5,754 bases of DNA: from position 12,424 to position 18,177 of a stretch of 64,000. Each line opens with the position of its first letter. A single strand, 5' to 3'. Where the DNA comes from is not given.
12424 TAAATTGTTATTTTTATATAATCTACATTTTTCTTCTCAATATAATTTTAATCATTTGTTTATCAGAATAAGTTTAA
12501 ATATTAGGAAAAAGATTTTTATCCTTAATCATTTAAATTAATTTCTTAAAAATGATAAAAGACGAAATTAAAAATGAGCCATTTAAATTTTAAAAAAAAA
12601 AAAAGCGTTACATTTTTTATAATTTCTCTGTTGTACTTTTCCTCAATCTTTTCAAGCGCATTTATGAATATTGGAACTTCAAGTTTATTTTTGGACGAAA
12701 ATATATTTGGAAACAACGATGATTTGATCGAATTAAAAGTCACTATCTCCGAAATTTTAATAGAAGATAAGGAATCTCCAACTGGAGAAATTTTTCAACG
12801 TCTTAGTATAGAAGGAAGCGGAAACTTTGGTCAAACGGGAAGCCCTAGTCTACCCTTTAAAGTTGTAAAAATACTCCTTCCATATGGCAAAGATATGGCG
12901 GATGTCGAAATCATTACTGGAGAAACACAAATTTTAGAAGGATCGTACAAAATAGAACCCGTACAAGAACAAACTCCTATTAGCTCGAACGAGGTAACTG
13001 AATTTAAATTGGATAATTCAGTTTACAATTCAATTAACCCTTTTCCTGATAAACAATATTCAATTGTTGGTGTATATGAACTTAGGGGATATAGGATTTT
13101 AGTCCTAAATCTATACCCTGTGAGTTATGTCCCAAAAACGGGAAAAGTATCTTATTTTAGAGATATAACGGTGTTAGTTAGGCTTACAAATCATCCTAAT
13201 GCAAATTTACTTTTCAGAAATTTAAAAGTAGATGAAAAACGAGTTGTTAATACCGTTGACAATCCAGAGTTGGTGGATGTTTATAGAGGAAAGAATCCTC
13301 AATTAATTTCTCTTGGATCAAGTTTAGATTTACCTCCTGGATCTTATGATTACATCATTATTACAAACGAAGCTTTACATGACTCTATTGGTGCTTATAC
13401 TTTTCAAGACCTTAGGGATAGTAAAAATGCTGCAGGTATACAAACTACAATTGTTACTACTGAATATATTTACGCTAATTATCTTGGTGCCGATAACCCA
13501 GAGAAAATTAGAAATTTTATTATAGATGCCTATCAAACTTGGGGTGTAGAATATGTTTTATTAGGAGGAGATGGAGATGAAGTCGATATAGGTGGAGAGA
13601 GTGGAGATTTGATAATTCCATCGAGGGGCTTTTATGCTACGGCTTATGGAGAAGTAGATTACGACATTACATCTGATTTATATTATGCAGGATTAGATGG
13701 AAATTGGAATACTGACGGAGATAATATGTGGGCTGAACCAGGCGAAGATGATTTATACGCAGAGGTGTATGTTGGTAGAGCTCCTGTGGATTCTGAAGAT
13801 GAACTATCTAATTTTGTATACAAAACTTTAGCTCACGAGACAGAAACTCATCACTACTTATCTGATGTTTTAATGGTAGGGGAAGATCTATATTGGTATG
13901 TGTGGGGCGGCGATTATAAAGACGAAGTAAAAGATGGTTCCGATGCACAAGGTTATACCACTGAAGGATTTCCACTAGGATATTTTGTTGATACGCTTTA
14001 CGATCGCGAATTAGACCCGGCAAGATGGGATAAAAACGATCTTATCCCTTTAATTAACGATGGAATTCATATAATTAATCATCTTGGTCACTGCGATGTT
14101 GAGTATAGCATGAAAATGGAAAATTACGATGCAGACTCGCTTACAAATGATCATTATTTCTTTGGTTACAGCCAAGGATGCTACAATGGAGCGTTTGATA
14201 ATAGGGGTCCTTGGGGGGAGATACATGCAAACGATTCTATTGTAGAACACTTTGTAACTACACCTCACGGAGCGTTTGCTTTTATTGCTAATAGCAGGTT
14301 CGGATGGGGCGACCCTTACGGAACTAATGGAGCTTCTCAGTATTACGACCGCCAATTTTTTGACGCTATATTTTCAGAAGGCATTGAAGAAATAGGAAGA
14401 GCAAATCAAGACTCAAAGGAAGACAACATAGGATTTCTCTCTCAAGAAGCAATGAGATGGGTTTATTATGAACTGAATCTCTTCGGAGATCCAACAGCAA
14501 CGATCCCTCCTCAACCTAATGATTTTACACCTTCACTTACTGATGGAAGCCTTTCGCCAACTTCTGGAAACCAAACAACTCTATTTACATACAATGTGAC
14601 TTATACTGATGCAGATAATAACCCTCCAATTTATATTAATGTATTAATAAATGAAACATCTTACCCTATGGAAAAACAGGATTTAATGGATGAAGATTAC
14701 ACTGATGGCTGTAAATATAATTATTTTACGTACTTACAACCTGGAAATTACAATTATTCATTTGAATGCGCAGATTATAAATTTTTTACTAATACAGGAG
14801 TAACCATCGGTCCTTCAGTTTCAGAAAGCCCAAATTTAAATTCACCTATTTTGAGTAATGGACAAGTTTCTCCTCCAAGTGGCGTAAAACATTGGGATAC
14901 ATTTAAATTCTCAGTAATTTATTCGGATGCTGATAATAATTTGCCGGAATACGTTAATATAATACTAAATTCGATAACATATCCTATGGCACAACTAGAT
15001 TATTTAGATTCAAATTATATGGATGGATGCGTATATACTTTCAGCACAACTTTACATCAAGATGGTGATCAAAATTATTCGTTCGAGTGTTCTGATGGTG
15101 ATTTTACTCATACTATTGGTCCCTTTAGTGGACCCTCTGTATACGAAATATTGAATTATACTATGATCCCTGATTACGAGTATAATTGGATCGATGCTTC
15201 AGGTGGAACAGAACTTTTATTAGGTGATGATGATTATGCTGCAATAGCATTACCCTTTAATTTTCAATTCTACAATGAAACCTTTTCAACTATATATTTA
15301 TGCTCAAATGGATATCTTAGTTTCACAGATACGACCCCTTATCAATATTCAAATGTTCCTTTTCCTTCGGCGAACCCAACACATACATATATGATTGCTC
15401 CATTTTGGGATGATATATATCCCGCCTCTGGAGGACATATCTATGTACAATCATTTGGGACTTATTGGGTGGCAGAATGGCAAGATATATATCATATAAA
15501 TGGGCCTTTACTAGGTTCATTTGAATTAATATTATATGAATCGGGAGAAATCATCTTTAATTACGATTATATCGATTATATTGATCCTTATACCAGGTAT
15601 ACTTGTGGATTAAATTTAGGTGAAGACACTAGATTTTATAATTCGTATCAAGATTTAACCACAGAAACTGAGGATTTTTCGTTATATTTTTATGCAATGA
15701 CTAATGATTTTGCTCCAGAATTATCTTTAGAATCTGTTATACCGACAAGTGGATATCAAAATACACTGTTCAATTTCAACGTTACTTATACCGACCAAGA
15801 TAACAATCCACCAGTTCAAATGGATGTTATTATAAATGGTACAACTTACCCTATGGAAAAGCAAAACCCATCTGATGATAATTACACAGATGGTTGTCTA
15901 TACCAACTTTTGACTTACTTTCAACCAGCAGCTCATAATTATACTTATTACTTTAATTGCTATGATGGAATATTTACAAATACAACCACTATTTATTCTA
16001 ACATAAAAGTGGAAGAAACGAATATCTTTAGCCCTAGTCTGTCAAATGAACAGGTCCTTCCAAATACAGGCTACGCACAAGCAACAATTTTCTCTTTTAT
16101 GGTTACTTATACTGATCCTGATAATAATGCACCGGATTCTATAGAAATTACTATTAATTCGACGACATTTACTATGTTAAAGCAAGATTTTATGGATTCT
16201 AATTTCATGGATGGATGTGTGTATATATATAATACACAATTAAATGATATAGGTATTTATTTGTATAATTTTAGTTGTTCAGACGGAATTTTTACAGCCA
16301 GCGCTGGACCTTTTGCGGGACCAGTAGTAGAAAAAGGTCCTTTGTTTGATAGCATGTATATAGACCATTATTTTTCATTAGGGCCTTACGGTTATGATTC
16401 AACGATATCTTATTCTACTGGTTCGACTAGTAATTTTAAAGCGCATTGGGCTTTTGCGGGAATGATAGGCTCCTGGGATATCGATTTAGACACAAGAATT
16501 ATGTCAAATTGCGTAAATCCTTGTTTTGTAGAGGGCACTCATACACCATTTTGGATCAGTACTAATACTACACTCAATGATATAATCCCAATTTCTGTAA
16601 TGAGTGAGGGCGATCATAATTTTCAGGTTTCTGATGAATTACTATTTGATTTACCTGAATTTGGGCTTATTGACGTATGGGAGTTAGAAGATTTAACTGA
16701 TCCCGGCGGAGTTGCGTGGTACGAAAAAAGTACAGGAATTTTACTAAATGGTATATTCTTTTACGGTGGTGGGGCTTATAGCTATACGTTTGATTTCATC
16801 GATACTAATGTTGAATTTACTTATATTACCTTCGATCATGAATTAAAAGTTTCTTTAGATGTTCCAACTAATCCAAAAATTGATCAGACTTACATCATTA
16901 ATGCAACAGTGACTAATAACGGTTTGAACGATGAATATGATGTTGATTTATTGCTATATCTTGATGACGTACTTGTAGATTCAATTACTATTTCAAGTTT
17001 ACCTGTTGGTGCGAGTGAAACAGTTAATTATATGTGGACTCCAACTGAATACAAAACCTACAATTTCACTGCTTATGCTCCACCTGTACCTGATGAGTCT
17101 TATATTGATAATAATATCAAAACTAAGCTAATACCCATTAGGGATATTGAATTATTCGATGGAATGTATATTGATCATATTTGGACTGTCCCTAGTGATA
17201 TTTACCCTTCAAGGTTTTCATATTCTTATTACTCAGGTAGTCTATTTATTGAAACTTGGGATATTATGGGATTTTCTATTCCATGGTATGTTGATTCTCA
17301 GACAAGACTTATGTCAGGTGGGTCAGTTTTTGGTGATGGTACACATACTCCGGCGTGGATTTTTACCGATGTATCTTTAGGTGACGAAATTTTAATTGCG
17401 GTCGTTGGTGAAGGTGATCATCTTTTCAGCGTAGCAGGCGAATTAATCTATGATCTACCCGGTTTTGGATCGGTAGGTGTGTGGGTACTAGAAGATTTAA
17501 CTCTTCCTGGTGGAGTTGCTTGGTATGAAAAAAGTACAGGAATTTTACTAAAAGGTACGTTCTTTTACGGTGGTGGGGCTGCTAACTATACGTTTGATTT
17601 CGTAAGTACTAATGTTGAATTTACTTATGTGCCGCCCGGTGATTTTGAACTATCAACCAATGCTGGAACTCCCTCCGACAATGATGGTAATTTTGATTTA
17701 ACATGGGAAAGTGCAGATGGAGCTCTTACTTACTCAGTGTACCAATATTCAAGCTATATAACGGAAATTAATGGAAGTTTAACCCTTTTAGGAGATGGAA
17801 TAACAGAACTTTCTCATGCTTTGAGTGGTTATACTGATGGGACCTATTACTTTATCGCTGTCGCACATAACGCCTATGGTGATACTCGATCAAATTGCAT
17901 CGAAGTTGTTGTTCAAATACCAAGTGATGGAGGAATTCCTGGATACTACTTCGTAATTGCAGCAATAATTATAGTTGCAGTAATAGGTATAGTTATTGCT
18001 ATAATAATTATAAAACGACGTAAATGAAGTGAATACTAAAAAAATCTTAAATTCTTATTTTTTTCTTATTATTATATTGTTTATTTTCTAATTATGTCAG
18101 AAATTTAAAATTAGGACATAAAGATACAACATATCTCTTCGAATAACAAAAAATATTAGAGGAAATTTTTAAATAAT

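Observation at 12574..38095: Four giant membrane-anchored proteins: three protease classes on one shared, recombining stalk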

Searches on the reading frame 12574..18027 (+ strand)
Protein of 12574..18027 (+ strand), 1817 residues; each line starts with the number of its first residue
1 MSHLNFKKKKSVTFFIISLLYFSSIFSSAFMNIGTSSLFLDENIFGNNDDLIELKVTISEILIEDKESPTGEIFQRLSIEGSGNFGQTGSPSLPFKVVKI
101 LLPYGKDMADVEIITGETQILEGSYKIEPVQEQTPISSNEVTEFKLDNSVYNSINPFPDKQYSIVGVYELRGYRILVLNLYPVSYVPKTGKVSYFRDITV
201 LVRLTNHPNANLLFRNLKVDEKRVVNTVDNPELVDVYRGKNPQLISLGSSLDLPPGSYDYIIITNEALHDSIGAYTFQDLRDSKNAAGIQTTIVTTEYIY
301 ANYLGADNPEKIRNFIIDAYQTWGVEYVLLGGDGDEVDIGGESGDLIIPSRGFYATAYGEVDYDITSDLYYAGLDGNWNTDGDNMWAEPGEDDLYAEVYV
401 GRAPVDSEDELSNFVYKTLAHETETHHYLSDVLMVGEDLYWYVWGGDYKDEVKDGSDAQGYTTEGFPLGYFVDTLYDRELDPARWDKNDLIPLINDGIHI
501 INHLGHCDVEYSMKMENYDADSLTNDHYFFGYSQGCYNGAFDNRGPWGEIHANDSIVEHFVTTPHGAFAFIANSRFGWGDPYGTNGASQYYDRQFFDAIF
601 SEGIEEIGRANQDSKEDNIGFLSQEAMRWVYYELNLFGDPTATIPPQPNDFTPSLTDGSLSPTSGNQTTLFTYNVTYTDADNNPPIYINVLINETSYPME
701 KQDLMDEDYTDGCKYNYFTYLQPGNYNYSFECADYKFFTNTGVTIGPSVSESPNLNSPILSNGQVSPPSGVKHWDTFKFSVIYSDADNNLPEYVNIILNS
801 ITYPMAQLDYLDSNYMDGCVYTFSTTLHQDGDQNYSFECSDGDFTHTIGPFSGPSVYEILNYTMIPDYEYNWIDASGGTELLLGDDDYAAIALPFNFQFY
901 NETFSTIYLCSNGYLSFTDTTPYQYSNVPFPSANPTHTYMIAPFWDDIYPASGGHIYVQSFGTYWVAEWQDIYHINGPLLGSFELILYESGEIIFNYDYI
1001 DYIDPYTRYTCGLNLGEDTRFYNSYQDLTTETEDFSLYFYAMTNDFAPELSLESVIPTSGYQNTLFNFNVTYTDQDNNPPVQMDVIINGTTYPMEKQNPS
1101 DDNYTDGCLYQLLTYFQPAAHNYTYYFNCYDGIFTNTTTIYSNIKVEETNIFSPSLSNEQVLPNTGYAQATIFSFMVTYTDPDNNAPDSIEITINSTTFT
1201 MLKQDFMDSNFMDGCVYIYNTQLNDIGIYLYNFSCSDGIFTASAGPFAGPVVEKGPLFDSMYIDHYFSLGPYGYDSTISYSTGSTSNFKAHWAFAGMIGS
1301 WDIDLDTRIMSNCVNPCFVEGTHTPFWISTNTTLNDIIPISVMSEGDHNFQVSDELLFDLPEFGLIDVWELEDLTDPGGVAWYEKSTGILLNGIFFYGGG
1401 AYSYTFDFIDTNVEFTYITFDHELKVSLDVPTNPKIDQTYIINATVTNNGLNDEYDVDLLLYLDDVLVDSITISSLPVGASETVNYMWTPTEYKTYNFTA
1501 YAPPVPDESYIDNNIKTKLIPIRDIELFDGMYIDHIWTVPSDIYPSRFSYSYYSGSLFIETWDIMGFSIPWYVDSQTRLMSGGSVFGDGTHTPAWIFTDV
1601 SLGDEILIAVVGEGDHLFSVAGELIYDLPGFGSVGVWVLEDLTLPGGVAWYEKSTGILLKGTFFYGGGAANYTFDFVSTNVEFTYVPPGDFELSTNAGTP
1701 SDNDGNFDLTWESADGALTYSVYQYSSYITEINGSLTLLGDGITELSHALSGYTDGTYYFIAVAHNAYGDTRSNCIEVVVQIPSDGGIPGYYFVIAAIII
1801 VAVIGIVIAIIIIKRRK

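Call 3: search_protein_families(library=pfam, proteins=[window:12574-18027:+], max_evalue=0.01)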
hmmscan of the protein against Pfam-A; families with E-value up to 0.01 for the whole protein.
window:12574-18027:+ (1817 aa): 4 families
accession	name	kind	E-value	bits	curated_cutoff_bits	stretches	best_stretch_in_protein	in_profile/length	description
PF01364.23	Peptidase_C25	-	4.8e-60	204.2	23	1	260-642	1-372/374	Peptidase family C25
PF08126.16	Propeptide_C25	-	5.2e-13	49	22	1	68-207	38-175/205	Propeptide_C25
PF07705.17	CARDB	-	9.3e-11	42.3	22.7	1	1424-1503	4-84/101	CARDB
PF06119.19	NIDO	-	3.8e-05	24.2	25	1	906-959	2-51/186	Nidogen-like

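Call 12: find_encoding_contigs(protein=window:12574-18027:+, flank=10000, max_places=4)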
Protein window:12574-18027:+ (1817 aa): no gene with exactly this product is on record in the collection.

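Call 49: search_protein_families(library=ncbifam, proteins=[window:12574-18027:+], max_evalue=1)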
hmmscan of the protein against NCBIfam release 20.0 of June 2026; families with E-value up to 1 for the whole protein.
window:12574-18027:+ (1817 aa): 0 families

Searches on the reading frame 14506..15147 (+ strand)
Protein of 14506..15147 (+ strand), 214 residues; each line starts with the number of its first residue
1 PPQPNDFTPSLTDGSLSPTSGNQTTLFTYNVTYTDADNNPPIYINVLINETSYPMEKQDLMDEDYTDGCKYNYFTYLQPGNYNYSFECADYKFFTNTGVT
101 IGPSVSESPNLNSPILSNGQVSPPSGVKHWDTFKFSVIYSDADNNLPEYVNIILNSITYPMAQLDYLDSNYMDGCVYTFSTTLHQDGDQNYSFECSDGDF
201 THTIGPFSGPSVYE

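Call 21: search_protein_families(library=pfam, proteins=[window:14506-15147:+], max_evalue=1)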
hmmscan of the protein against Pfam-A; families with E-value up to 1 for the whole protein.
window:14506-15147:+ (214 aa): 1 family
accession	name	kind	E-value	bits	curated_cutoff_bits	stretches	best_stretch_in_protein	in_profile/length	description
PF00660.22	SRP1_TIP1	-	0.4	11.2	25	0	132-166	12-48/99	Seripauperin and TIP1 family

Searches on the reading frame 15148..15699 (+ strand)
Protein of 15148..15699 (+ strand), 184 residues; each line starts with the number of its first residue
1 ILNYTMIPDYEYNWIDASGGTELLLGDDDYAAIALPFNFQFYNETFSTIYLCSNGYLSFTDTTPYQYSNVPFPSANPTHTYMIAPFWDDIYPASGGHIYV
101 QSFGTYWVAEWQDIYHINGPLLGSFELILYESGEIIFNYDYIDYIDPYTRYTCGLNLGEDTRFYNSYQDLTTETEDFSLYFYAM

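Call 21: search_protein_families(library=pfam, proteins=[window:15148-15699:+], max_evalue=1)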
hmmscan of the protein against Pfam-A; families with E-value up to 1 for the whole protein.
window:15148-15699:+ (184 aa): 1 family
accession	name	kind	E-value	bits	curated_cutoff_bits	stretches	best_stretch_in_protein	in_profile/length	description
PF06119.19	NIDO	-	3.6e-07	30.8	25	1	48-101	2-51/186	Nidogen-like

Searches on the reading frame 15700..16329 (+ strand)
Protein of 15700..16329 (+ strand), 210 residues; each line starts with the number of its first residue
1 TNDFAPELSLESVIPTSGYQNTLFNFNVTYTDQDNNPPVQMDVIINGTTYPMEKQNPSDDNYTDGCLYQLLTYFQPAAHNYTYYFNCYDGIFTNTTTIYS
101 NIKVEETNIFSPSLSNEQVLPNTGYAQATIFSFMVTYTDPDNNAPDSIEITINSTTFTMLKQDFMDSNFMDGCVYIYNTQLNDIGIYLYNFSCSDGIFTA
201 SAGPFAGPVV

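Call 21: search_protein_families(library=pfam, proteins=[window:15700-16329:+], max_evalue=1)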
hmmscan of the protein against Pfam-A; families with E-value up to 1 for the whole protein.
window:15700-16329:+ (210 aa): 2 families
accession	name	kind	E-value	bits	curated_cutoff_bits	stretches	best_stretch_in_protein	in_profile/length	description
PF21450.3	RIF2_lid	-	0.047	14.3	27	1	63-97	37-71/85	RIF2, AAA+ lid domain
PF24547.1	DUF7601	-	0.3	12.1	27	0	16-37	12-33/116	Domain of unknown function (DUF7601)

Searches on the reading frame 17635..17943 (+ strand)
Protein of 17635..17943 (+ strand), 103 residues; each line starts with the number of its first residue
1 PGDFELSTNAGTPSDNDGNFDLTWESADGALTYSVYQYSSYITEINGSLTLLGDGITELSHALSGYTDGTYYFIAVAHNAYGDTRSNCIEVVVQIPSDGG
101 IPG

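Call 21: search_protein_families(library=pfam, proteins=[window:17635-17943:+], max_evalue=1)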
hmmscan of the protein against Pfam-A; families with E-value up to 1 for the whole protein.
window:17635-17943:+ (103 aa): 2 families
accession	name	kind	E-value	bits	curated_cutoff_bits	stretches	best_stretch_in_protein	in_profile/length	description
PF22719.1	SNaCT12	-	0.0086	16.3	27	1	42-91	36-85/174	Short NACHT-associated C-Terminal domain, family 12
PF13715.12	CarbopepD_reg_2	-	0.015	15.8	32.2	1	7-46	23-63/88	CarboxypepD_reg-like domain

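Call 92: search_solved_structures(query=A9, max_evalue=1, show_alignments=1)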
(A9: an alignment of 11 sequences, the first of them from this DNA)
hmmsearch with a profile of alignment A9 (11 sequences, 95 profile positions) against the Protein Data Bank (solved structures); distinct sequences matched with E-value up to 1: 15.
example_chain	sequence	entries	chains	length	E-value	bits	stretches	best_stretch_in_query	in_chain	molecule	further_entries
8q6t_I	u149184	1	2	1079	8e-11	45.3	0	47-84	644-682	Titin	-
8g4l_bm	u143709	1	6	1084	2e-07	34.4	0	48-84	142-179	Titin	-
3mpc_A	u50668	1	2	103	0.00018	25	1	14-90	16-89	Fn3-like protein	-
3lpw_A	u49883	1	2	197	0.0006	23.3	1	48-84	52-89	A77-A78 domain from Titin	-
6nz0_Z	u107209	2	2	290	0.001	22.6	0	56-93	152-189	Dyslexia-associated protein KIAA0319-like protein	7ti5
7jgt_A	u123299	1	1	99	0.0086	19.6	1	12-81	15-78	Fibronectin type-III domain-containing protein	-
7jgu_A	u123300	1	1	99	0.011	19.2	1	12-82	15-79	Fibronectin type-III domain-containing protein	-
5g56_A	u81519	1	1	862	0.018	18.5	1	15-89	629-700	CARBOHYDRATE BINDING FAMILY 6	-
8oty_A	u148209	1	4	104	0.019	18.5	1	46-84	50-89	Titin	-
2dmk_A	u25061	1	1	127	0.026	18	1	23-86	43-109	midline 2 isoform 2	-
8bvo_A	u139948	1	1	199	0.086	16.4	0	53-82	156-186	Titin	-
8bxr_A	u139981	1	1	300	0.23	15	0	53-82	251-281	Titin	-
7kpn_Z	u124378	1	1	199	0.26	14.8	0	56-93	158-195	Dyslexia-associated protein KIAA0319-like protein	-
8a3k_UNK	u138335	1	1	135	0.77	13.3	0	42-69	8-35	sc-apCC-4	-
1x5k_A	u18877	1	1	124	0.92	13.1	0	22-87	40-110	Neogenin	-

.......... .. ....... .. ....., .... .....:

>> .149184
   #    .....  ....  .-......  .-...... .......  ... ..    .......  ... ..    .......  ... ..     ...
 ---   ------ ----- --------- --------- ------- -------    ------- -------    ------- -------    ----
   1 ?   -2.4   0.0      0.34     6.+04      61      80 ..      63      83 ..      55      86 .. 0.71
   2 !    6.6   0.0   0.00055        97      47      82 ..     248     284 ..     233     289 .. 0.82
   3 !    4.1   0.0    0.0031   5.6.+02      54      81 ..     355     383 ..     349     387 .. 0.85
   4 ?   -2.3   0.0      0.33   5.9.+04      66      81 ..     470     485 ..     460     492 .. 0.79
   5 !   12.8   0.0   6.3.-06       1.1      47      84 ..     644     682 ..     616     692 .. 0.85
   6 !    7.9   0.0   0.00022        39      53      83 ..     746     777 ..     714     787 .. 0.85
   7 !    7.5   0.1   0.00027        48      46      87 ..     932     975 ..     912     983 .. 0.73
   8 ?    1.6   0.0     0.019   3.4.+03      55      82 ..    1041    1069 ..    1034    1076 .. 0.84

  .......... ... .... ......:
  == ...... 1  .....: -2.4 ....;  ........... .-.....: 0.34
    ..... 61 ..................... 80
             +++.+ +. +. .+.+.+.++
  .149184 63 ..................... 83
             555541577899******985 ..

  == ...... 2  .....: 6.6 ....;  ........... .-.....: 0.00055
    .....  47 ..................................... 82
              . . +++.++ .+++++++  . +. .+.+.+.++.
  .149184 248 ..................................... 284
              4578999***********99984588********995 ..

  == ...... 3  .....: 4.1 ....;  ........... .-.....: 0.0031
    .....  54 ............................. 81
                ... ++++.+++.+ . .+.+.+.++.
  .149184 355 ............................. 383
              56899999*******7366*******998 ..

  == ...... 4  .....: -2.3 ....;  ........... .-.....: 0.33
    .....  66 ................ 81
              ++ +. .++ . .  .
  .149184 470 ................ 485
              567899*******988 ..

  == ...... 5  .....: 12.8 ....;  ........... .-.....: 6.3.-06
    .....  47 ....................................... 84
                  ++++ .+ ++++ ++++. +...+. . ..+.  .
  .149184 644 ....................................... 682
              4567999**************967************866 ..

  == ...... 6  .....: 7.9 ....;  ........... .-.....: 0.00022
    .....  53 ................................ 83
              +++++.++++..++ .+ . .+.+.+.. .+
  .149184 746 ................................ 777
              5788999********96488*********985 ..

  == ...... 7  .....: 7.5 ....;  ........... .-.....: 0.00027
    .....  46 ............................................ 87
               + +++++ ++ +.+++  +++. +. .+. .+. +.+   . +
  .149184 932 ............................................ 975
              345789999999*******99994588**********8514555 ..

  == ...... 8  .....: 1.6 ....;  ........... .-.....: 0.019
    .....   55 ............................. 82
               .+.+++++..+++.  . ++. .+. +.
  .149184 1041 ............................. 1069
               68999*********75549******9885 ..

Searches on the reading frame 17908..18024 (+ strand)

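Call 49: search_protein_families(library=ncbifam, proteins=[window:17908-18024:+], max_evalue=1)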
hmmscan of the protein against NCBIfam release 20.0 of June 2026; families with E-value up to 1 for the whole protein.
seq(39 aa): 3 families
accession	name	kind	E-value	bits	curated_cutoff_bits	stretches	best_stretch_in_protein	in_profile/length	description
NF041476.1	membrane_YldA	equivalog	0.024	14.6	45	1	13-25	10-22/29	small membrane protein YldA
NF041738.1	GG_III-CTERM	domain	0.19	11.7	22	1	13-39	1-27/28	GGIII-like transmembrane region-containing protein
NF045529.2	Heimdall-CTERM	domain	0.47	11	24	0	21-39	7-25/26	Heimdall-CTERM domain-containing surface protein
